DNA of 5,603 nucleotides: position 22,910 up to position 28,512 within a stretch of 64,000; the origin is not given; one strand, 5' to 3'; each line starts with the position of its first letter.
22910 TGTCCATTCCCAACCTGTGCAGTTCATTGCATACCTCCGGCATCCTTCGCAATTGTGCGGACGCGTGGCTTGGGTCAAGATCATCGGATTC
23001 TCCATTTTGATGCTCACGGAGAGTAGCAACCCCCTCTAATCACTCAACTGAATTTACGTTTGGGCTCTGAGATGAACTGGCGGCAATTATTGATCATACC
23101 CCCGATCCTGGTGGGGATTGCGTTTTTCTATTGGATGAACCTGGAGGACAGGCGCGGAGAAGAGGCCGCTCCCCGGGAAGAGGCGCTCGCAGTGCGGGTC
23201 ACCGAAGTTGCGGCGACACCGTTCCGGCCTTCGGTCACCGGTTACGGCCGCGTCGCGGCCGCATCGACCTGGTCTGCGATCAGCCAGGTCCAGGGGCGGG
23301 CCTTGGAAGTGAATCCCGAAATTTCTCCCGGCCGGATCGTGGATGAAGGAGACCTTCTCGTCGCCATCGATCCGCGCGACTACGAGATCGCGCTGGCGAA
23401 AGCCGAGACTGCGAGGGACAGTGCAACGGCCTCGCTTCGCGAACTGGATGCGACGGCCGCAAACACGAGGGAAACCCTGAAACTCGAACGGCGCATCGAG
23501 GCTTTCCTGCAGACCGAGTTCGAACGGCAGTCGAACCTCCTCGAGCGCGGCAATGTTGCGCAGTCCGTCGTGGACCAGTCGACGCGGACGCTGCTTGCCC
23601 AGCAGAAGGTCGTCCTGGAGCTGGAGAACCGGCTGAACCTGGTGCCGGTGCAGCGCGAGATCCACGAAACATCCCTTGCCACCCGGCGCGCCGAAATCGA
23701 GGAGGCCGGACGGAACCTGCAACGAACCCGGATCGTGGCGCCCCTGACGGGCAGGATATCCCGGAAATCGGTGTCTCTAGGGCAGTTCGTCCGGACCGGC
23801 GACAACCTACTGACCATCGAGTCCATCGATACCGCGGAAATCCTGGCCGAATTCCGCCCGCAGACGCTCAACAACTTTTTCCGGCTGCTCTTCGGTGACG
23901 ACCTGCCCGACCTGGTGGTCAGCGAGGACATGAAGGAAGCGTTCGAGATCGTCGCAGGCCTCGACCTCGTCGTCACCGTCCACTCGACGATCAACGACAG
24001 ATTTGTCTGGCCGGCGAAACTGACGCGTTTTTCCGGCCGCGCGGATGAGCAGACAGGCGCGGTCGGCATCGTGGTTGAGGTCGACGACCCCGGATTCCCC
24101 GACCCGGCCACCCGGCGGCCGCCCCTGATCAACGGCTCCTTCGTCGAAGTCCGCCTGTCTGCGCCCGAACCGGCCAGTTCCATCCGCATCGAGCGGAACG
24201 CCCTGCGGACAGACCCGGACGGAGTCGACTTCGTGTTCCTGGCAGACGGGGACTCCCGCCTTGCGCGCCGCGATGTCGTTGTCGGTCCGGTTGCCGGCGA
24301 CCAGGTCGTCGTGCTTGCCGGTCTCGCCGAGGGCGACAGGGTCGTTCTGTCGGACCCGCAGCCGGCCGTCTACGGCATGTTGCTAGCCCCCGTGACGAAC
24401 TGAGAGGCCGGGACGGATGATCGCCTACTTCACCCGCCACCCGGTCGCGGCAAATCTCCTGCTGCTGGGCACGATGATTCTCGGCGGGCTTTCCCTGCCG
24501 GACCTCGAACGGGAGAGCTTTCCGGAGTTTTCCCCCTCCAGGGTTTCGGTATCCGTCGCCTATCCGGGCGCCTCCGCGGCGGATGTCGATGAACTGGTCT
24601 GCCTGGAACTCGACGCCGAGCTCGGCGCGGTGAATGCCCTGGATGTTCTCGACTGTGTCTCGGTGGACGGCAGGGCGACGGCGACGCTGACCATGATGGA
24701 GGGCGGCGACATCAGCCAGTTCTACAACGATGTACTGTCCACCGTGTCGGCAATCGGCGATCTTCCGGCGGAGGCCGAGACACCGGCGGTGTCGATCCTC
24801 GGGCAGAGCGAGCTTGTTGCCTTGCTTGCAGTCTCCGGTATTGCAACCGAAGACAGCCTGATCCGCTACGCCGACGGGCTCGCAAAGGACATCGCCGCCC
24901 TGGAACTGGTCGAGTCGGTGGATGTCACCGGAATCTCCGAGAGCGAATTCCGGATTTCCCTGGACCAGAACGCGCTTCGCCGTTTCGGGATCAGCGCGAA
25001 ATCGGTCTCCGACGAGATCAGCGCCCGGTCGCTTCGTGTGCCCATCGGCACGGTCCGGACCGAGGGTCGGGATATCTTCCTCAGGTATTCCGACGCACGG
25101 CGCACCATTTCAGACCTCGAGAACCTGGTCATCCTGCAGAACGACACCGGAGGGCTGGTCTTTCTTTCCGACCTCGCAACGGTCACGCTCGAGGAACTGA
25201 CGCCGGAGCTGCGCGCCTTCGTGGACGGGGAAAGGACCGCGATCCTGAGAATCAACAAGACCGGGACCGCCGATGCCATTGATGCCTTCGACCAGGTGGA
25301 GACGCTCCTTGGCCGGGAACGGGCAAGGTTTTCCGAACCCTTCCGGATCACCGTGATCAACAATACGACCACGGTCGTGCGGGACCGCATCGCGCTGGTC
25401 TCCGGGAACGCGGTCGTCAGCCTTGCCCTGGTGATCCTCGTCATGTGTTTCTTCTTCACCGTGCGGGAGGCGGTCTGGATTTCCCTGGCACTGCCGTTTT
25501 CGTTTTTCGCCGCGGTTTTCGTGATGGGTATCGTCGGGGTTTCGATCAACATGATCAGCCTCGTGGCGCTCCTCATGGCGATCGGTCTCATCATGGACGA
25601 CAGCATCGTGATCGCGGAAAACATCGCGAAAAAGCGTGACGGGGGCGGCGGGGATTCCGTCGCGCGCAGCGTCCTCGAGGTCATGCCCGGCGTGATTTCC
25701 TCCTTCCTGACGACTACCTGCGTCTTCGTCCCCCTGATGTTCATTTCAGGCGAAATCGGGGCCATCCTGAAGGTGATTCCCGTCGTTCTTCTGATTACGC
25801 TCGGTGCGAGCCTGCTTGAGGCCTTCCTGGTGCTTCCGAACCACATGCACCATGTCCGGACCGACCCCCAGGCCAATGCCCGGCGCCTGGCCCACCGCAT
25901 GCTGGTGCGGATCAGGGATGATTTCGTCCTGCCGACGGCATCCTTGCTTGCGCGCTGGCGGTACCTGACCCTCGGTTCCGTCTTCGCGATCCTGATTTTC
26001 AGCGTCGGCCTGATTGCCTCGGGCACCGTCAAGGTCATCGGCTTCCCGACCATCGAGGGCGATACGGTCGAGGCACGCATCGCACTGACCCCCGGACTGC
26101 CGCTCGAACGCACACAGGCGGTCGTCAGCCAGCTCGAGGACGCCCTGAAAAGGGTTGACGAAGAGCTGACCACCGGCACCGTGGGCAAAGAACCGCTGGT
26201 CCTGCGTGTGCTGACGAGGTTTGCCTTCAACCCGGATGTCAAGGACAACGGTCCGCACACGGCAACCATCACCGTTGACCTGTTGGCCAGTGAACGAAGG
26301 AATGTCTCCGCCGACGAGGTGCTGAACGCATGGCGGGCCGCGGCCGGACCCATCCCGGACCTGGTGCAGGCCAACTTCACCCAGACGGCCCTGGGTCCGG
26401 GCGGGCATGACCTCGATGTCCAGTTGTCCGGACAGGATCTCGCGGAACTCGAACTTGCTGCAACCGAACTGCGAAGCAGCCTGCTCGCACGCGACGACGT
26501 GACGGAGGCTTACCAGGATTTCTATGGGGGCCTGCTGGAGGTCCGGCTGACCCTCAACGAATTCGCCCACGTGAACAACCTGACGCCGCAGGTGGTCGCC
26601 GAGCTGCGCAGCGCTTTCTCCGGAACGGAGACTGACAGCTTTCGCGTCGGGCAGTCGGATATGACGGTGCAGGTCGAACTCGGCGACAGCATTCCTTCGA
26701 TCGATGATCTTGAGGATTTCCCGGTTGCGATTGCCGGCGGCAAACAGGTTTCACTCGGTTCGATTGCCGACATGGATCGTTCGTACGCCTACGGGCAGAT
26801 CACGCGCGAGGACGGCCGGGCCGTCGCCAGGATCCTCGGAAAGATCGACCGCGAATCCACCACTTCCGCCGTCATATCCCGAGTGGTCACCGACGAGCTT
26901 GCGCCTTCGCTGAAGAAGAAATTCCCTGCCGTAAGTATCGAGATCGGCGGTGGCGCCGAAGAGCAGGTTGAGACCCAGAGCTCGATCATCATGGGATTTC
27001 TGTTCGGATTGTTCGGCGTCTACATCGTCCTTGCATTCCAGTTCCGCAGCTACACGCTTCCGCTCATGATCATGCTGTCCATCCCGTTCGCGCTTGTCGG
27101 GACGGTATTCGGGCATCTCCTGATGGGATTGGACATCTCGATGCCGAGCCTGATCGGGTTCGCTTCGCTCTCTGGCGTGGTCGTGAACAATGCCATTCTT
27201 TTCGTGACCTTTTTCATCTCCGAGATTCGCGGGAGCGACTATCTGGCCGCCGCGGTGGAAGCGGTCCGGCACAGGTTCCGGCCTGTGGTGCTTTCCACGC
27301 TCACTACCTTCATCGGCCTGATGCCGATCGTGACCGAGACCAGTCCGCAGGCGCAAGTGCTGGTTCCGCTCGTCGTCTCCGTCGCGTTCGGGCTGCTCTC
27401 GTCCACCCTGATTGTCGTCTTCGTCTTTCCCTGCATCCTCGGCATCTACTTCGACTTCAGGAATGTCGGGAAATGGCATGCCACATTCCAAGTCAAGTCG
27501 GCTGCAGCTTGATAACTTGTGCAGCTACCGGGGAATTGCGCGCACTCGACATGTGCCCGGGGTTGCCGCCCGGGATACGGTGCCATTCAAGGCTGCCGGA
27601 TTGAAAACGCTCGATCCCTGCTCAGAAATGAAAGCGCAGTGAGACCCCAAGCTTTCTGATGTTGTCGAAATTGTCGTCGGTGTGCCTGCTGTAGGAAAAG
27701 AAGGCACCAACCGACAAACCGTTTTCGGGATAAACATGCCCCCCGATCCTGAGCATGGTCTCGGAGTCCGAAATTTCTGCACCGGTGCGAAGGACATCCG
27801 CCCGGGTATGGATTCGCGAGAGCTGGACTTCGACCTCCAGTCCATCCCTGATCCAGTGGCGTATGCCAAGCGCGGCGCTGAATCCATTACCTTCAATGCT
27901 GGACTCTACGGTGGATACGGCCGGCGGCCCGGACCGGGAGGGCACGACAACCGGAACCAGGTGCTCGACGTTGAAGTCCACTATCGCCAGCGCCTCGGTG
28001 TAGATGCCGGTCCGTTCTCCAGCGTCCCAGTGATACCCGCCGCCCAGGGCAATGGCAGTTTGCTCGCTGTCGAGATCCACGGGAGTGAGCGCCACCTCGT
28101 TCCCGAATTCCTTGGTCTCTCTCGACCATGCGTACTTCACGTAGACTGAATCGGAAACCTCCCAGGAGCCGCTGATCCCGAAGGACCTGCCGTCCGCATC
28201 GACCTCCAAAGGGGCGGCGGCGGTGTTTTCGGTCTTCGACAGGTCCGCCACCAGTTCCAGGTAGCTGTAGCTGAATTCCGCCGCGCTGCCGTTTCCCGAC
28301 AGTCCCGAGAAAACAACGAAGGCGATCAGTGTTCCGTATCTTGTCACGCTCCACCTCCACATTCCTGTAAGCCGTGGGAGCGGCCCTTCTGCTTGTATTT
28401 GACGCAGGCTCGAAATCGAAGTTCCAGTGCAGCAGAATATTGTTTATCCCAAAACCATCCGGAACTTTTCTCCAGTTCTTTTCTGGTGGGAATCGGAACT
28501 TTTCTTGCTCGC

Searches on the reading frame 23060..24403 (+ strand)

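Call 6: search_protein_families(library=pfam, proteins=[window:23060-24403:+])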
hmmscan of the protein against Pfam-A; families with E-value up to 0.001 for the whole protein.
window:23060-24403:+ (447 aa): 2 families
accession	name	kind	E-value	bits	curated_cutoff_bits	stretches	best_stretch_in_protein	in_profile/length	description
PF13437.12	HlyD_3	-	3.6e-11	44.2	22.2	1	225-265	2-42/106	HlyD family secretion protein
PF16576.10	HlyD_D23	-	5.1e-05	23.1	30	1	211-265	97-151/214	Barrel-sandwich domain of CusB or HlyD membrane-fusion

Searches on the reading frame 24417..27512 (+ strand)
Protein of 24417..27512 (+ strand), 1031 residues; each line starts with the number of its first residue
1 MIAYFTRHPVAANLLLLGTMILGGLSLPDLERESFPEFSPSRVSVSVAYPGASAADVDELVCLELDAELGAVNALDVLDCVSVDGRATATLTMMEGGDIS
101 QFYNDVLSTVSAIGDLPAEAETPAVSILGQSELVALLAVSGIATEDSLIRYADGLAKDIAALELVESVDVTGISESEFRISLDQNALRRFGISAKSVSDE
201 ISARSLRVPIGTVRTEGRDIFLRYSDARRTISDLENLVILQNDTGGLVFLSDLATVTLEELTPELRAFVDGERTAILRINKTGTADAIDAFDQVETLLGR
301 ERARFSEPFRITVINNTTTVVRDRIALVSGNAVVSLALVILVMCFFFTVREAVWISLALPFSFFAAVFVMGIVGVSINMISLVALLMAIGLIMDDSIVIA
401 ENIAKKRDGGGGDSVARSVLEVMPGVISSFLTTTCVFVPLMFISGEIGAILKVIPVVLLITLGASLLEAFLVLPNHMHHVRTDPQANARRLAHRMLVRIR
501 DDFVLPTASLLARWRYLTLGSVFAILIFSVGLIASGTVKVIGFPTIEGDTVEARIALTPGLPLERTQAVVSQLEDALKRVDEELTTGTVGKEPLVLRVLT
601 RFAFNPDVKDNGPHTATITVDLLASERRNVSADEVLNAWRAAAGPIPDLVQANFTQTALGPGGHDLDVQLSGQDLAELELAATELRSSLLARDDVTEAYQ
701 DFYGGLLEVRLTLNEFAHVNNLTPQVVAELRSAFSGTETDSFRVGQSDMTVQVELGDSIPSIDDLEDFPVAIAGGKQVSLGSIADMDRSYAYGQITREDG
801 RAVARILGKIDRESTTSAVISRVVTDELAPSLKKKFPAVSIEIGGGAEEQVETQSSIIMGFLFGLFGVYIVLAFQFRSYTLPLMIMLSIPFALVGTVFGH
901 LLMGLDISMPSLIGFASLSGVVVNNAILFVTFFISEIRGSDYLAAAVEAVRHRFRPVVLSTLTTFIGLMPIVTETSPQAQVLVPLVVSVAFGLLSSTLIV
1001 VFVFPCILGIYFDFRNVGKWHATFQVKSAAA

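Call 6: search_protein_families(library=pfam, proteins=[window:24417-27512:+])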
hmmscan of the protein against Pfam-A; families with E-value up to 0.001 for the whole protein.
window:24417-27512:+ (1031 aa): 2 families
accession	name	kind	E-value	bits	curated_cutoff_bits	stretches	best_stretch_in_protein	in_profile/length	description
PF00873.25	ACR_tran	-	1.2e-138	464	28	1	1-1007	1-1016/1021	AcrB/AcrD/AcrF family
PF02355.23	SecD_SecF_C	-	6.6e-07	29.4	20.5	1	333-469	38-175/189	Protein export membrane protein SecD/SecF, C-terminal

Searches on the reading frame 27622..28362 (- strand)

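Call 6: search_protein_families(library=pfam, proteins=[window:27622-28362:-])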
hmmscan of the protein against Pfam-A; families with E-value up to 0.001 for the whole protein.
window:27622-28362:- (246 aa): 1 family
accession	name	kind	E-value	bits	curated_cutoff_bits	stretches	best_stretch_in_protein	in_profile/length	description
PF13505.12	OMP_b-brl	-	0.00019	22.1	28.7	0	14-186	2-155/175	Outer membrane protein beta-barrel domain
